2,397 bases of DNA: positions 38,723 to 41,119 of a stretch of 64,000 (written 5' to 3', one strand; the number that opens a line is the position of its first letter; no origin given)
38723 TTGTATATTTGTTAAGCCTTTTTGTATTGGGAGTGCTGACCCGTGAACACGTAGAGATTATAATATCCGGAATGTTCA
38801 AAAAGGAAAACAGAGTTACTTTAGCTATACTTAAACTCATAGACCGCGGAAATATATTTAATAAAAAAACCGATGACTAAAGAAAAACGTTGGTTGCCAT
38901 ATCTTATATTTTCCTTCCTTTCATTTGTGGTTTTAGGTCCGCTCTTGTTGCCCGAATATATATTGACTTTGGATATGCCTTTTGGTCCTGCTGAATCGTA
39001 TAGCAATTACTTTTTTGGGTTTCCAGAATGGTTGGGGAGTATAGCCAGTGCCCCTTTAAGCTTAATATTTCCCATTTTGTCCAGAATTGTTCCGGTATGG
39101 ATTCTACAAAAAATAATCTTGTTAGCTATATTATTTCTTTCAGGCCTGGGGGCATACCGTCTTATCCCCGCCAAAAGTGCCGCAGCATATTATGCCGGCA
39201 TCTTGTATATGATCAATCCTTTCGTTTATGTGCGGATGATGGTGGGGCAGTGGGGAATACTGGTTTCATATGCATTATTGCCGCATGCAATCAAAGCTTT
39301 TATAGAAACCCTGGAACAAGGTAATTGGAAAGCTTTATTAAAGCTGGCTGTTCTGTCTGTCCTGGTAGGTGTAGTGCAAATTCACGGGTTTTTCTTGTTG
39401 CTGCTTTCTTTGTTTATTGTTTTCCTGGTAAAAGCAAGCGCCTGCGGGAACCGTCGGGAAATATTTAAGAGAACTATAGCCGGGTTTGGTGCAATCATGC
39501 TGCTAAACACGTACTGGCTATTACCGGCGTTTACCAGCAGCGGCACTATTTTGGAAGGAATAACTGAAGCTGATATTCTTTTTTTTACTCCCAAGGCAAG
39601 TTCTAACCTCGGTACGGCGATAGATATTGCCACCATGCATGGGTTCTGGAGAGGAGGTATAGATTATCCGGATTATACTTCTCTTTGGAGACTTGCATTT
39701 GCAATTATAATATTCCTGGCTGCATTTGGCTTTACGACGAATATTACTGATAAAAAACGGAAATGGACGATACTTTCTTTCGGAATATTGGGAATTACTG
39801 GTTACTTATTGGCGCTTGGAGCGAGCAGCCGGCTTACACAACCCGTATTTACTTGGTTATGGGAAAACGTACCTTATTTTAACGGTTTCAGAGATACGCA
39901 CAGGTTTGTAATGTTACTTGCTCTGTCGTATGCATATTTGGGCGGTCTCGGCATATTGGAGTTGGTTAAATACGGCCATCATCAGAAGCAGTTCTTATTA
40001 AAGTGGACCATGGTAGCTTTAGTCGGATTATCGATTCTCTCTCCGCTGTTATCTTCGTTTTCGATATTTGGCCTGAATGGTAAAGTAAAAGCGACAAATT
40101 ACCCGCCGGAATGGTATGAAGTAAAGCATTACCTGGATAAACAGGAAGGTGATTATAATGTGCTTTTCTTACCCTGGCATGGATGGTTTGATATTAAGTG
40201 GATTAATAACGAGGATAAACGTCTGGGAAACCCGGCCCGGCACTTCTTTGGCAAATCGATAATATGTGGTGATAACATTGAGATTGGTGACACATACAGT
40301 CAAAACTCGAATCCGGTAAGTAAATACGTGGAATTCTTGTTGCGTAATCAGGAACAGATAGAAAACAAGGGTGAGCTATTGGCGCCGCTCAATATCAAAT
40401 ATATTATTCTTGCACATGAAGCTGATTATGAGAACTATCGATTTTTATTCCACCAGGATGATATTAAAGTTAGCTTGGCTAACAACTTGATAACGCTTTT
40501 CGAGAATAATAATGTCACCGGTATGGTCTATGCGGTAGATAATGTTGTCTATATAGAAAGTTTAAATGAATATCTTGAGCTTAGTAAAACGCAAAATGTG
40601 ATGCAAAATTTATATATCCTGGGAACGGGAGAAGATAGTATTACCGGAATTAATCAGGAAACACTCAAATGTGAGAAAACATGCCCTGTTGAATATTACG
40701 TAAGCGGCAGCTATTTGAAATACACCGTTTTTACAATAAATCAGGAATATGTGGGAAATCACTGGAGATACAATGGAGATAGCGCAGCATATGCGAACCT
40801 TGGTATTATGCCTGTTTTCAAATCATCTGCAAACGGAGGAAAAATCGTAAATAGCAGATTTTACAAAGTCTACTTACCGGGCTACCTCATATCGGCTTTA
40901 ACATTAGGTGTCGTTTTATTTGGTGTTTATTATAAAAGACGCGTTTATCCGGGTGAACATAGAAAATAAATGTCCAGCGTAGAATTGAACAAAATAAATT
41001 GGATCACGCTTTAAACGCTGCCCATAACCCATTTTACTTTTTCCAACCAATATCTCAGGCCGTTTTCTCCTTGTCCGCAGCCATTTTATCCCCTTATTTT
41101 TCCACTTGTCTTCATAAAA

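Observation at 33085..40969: AT-rich island with two GT-C-type membrane enzymes, a flippase, a GT4 and a methyltransferase: candidate protein O-glycosylation system encoded next to likely substrates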

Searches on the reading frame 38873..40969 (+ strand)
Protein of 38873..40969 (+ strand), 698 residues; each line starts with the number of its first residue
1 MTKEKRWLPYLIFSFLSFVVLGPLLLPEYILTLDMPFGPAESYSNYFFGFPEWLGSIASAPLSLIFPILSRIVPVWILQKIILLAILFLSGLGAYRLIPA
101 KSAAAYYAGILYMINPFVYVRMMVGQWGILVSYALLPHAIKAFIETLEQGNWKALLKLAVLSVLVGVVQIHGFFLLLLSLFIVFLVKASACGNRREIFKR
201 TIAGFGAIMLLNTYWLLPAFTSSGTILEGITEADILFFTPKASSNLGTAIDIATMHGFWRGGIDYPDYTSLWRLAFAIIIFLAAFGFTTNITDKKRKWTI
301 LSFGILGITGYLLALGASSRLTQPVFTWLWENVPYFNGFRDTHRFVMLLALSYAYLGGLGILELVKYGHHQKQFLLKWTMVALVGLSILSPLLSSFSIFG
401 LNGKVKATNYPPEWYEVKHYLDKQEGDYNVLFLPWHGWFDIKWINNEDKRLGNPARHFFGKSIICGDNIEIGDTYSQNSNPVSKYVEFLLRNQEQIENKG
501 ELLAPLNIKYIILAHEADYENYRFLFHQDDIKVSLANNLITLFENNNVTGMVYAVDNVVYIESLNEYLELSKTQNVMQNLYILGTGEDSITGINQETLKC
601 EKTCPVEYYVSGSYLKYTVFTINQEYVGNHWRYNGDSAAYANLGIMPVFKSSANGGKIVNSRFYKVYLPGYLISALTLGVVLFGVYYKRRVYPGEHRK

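Call 3: search_protein_families(library=pfam, proteins=[window:38873-40969:+], max_evalue=0.01)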
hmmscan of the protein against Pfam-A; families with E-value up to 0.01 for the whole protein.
window:38873-40969:+ (698 aa): 1 family
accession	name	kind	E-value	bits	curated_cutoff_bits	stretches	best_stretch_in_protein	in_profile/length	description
PF11847.13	GT-C_AftD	-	5.1e-05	21.8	26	1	61-451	56-451/661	Alpha-(1->3)-arabinofuranosyltransferase, N-terminal GT-C domain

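Call 4: search_protein_families(library=ncbifam, proteins=[window:38873-40969:+], max_evalue=0.01)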
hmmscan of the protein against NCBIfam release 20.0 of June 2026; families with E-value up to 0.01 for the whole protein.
window:38873-40969:+ (698 aa): 1 family
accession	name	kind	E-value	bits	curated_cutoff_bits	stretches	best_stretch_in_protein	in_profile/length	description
NF053599.1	transp_MmpA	equivalog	5.6e-55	186.9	210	1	14-522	6-483/543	MmpA family trehalose lipid delivery protein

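Call 14: find_homologous_proteins(query=window:38873-40969:+, max_evalue=0.00001)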
Query window:38873-40969:+ (698 aa): 323 proteins with E <= 0.00001 among 8000 candidates; the best 120 are listed.
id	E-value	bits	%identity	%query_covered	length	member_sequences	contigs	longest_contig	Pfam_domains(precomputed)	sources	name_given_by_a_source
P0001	0.0e+0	1538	100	97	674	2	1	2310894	-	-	-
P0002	1.5e-226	772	49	100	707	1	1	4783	PF11847.14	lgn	-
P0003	6.6e-221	754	49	99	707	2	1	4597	PF11847.14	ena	-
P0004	1.0e-219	750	49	99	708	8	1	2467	PF11847.14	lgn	-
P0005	1.5e-217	742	48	99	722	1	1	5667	PF11847.14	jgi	jgi:hypothetical protein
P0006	1.9e-217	742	50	98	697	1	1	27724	-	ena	-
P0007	5.5e-217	741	48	97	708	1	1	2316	PF11847.14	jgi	jgi:hypothetical protein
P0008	2.8e-216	738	49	99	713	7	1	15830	-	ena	-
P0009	5.5e-214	731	48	100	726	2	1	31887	PF11847.14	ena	-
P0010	8.6e-214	730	49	98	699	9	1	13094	-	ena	-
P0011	2.4e-213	729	48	99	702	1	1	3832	PF11847.14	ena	-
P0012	1.4e-212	726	47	99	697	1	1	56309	PF20176.4,PF11847.14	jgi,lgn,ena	-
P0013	7.7e-212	724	48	98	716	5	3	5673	PF11847.14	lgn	-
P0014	1.9e-211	722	48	97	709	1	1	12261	PF11847.14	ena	-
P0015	3.9e-210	718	49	97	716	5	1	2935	PF11847.14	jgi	-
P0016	2.4e-209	715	49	96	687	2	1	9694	PF11847.14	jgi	-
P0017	2.1e-208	712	46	99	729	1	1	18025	PF20176.4,PF11847.14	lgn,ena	-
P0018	2.3e-207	709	48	96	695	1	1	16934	PF11847.14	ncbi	-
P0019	2.6e-207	709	48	97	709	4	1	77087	PF11847.14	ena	-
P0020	7.0e-207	707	48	98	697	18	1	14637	PF20176.4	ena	-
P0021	8.3e-207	707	47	99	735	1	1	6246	PF20176.4,PF11847.14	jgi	jgi:hypothetical protein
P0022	6.8e-206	704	47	98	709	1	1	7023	PF11847.14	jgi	jgi:hypothetical protein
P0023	8.7e-206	704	49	100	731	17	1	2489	PF11847.14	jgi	-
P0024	1.2e-205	703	48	98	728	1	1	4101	PF11847.14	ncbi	-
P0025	5.6e-205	701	47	98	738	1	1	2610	PF11847.14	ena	-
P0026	7.3e-205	700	46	98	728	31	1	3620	PF20176.4,PF11847.14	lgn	-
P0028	8.0e-204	697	48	97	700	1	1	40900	PF11847.14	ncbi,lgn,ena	-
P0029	9.2e-204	697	48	98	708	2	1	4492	PF11847.14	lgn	-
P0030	1.0e-203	697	46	98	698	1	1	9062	PF11847.14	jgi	-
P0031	1.8e-203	696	46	99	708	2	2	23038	PF11847.14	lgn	-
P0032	6.8e-203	694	46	99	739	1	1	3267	PF20176.4,PF11847.14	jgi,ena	-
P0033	9.5e-203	693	47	98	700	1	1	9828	PF11847.14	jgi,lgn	jgi:hypothetical protein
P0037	4.2e-202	691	46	98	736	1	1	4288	PF20176.4,PF11847.14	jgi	jgi:hypothetical protein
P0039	6.7e-202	691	46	99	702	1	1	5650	PF11847.14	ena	-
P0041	1.7e-201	689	47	99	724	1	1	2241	PF11847.14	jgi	-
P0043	3.6e-200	685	46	98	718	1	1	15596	PF11847.14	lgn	-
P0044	5.1e-200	684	47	95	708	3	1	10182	PF11847.14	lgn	-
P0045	5.3e-200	684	47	97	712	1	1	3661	PF11847.14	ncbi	-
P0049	7.9e-199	681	48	98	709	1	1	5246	PF11847.14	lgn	-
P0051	5.0e-198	678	46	98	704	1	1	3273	PF11847.14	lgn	-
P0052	6.0e-198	678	46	97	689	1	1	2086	PF11847.14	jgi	jgi:hypothetical protein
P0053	1.4e-197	676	46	99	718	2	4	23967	PF20176.4,PF11847.14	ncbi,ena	-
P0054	1.9e-197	676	48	93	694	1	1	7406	PF11847.14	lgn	-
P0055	2.0e-197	676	46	98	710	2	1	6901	PF11847.14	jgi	jgi:hypothetical protein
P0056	2.1e-197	676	46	99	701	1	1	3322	PF11847.14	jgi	jgi:hypothetical protein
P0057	2.7e-197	675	46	98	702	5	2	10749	PF11847.14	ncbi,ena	-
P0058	6.5e-197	674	45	100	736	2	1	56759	PF11847.14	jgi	jgi:hypothetical protein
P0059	3.0e-196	672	45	100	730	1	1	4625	PF11847.14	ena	-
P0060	4.2e-196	672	46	98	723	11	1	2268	PF11847.14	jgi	jgi:hypothetical protein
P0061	6.7e-196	671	46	96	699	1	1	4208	PF11847.14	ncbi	-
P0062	3.1e-195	669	44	99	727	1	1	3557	PF11847.14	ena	-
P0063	1.3e-194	667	45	97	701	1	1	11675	PF11847.14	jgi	jgi:hypothetical protein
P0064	1.9e-194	666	46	98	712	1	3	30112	PF11847.14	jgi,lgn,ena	jgi:hypothetical protein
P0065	7.2e-194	664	45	94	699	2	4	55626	PF11847.14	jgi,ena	-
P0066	2.5e-193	662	45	100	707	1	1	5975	PF11847.14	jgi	-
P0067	3.4e-193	662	45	99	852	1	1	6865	PF11847.14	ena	-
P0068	5.2e-193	661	45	99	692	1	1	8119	PF20176.4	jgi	-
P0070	1.2e-190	653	45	98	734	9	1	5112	PF11847.14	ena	-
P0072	2.3e-189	649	44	100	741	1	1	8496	PF11847.14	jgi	-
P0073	6.0e-189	648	44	100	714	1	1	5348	PF11847.14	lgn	-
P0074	5.8e-188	645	44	97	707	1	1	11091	PF11847.14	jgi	jgi:Alpha-(1->3)-arabinofuranosyltransferase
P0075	7.6e-188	644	44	99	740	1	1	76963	PF11847.14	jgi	jgi:hypothetical protein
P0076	3.7e-187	642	45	95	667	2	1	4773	PF11847.14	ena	-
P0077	1.5e-185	637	44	99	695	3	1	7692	PF20176.4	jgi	-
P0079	4.4e-184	632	44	96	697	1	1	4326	PF11847.14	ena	-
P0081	4.6e-182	625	43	97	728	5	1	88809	-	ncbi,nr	ncbi:MAG: hypothetical protein SV910_02160 [Chloroflexota bacterium]|nr:hypothetical protein [Chloro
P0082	4.2e-181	622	43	97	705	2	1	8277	PF11847.14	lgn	-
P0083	4.9e-181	622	43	96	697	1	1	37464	PF20176.4,PF11847.14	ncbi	ncbi:DUF6541 family protein [Bacteroidota bacterium]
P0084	5.4e-181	622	44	94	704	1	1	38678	PF11847.14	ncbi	ncbi:MAG: alpha-(1-_3)-arabinofuranosyltransferase family protein [Chloroflexota bacterium]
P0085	3.3e-180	619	47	86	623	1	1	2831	PF11847.14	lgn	-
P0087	1.3e-179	617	43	97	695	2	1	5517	PF11847.14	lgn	-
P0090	2.0e-176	606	44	97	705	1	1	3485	PF11847.14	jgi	jgi:hypothetical protein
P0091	2.4e-176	606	44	97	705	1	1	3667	PF11847.14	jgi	jgi:hypothetical protein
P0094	8.2e-175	601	42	98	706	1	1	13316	PF11847.14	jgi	-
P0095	1.8e-174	600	43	96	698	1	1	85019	PF11847.14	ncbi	ncbi:hypothetical protein ACFLWU_01640 [Chloroflexota bacterium]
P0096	3.0e-173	596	42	97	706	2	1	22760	PF11847.14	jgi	jgi:hypothetical protein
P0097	3.0e-172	593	43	94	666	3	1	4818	PF11847.14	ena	-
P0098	1.3e-157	544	41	94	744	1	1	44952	PF20176.4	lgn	-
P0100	7.6e-151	522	46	69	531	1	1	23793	PF20176.4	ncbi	ncbi:hypothetical protein ACFLX0_01360 [Chloroflexota bacterium]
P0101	3.9e-149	516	39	98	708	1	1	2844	PF11847.14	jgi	jgi:hypothetical protein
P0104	4.0e-144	500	36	98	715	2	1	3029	PF11847.14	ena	-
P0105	1.0e-143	498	37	95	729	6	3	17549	PF11847.14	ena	-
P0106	1.5e-143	498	40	100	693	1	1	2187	PF11847.14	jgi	jgi:hypothetical protein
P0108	2.1e-142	494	40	87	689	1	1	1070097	-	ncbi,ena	-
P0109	4.8e-142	493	37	98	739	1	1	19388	PF11847.14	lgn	-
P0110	1.6e-141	491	36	99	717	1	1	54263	PF11847.14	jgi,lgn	-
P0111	3.6e-141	490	35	96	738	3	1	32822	PF11847.14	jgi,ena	-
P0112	7.8e-141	489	36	96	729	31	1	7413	PF11847.14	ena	-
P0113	5.1e-140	486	39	99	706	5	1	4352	PF11847.14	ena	-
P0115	3.0e-139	484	37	98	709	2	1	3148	PF11847.14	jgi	-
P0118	4.7e-138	480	37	98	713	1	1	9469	PF11847.14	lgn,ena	-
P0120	6.4e-138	479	38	95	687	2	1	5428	PF11847.14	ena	-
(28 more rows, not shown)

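Call 15: find_encoding_contigs(protein=P0019, flank=10000, max_places=1)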
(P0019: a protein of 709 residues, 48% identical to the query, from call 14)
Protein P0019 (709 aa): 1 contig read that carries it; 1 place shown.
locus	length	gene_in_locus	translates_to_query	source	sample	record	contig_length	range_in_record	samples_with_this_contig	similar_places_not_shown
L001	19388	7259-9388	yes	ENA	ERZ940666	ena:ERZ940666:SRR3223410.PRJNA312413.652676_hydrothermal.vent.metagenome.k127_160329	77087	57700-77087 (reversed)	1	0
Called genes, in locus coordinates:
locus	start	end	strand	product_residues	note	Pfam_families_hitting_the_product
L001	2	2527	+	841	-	?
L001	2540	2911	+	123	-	-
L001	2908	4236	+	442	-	PF13477:Glyco_trans_4_2 (faint), PF13439:Glyco_transf_4, PF13579:Glyco_trans_4_4, PF00534:Glycos_transf_1, PF13692:Glyco_trans_1_4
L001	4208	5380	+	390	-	PF04055:Radical_SAM, PF13186:SPASM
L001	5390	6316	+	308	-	PF01073:3Beta_HSD, PF01370:Epimerase, PF02719:Polysacc_synt_2, PF04321:RmlD_sub_bind, PF05368:NmrA, PF13460:NAD_binding_10, PF16363:GDP_Man_Dehyd, PF07993:NAD_binding_4, +1 more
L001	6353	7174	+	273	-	PF00483:NTP_transferase, PF01128:IspD (faint), PF12804:NTP_transf_3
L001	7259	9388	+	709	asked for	PF11847:GT-C_AftD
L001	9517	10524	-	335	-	PF08100:Dimerisation, PF00891:Methyltransf_2, PF08242:Methyltransf_12 (weak), PF13649:Methyltransf_25 (weak)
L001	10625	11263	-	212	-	PF00753:Lactamase_B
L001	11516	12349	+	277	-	PF04339:FemAB_like (weak), PF13480:Acetyltransf_6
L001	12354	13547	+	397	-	PF13439:Glyco_transf_4, PF13579:Glyco_trans_4_4, PF20706:GT4-conflict, PF00534:Glycos_transf_1, PF13692:Glyco_trans_1_4, PF13524:Glyco_trans_1_2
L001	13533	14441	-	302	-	PF00583:Acetyltransf_1, PF13673:Acetyltransf_10 (weak), PF13508:Acetyltransf_7, PF14542:Acetyltransf_CG (faint), PF13302:Acetyltransf_3, PF00583:Acetyltransf_1, PF13508:Acetyltransf_7, PF13673:Acetyltransf_10 (weak), +1 more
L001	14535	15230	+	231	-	PF02585:PIG-L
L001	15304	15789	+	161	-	PF07355:GRDB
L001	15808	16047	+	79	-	-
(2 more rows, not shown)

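Call 16: find_encoding_contigs(protein=P0081, flank=10000, max_places=1)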
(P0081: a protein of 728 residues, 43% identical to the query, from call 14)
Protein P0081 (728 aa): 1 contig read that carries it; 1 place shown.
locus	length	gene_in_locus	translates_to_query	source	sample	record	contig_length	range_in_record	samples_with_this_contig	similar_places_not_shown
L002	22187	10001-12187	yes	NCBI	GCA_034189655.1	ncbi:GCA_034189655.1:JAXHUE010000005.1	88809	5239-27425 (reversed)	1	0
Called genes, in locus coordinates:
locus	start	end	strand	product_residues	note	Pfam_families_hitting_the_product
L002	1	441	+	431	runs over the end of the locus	PF13440:Polysacc_synt_3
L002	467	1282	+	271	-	PF00535:Glycos_transf_2, PF10111:Glyco_tranf_2_2, PF13641:Glyco_tranf_2_3 (faint)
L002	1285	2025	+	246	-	PF13489:Methyltransf_23, PF07021:MetW (weak), PF08241:Methyltransf_11, PF08242:Methyltransf_12, PF13649:Methyltransf_25, PF13847:Methyltransf_31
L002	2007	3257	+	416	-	PF13439:Glyco_transf_4 (weak), PF00534:Glycos_transf_1, PF13692:Glyco_trans_1_4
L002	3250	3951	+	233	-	PF01209:Ubie_methyltran, PF13489:Methyltransf_23, PF07021:MetW (weak), PF13847:Methyltransf_31, PF08241:Methyltransf_11, PF08242:Methyltransf_12, PF13649:Methyltransf_25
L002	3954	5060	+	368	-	PF20706:GT4-conflict (faint), PF13439:Glyco_transf_4, PF13579:Glyco_trans_4_4, PF13692:Glyco_trans_1_4, PF00534:Glycos_transf_1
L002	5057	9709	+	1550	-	PF19830:DUF6311 (weak), PF03422:CBM_6 (faint), PF02018:CBM_4_9 (faint)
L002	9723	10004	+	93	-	-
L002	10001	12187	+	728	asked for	-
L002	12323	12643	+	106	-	-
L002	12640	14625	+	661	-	PF01496:V_ATPase_I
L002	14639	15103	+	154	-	PF00137:ATP-synt_C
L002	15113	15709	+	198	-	PF01991:vATP-synt_E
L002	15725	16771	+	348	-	PF01992:vATP-synt_AC39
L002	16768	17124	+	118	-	PF01990:ATP-synt_F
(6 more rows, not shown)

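Call 17: find_encoding_contigs(protein=P0108, flank=10000, max_places=1)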
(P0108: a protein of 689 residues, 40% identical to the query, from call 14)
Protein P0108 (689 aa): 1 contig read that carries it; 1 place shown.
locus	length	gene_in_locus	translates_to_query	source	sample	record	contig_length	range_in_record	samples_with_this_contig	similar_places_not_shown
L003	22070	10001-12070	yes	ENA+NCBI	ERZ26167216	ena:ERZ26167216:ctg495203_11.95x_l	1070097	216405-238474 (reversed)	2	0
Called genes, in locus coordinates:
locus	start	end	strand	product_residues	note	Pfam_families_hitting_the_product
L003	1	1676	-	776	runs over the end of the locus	PF02515:CoA_transf_3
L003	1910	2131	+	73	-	-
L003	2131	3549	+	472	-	PF01425:Amidase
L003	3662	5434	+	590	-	-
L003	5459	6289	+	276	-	PF00561:Abhydrolase_1, PF12146:Hydrolase_4 (weak), PF12697:Abhydrolase_6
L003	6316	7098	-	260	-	PF00561:Abhydrolase_1, PF12146:Hydrolase_4, PF12697:Abhydrolase_6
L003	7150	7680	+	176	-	-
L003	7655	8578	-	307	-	PF13240:Zn_Ribbon_1, PF25231:DUF7847 (faint)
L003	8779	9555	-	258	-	PF01738:DLH, PF08840:BAAT_C (faint), PF00326:Peptidase_S9 (weak)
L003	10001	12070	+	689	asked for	-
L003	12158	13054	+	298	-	PF02729:OTCace_N, PF00185:OTCace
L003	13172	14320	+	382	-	PF14306:PUA_2, PF01747:ATP-sulfurylase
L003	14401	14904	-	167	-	PF04892:VanZ-LLP1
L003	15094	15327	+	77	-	PF02706:Wzz (weak)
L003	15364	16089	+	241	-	-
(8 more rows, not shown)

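Call 18: search_solved_structures(query=window:38873-40969:+, max_evalue=1, show_alignments=2)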
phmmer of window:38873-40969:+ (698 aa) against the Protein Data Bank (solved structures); distinct sequences matched with E-value up to 1: 0.
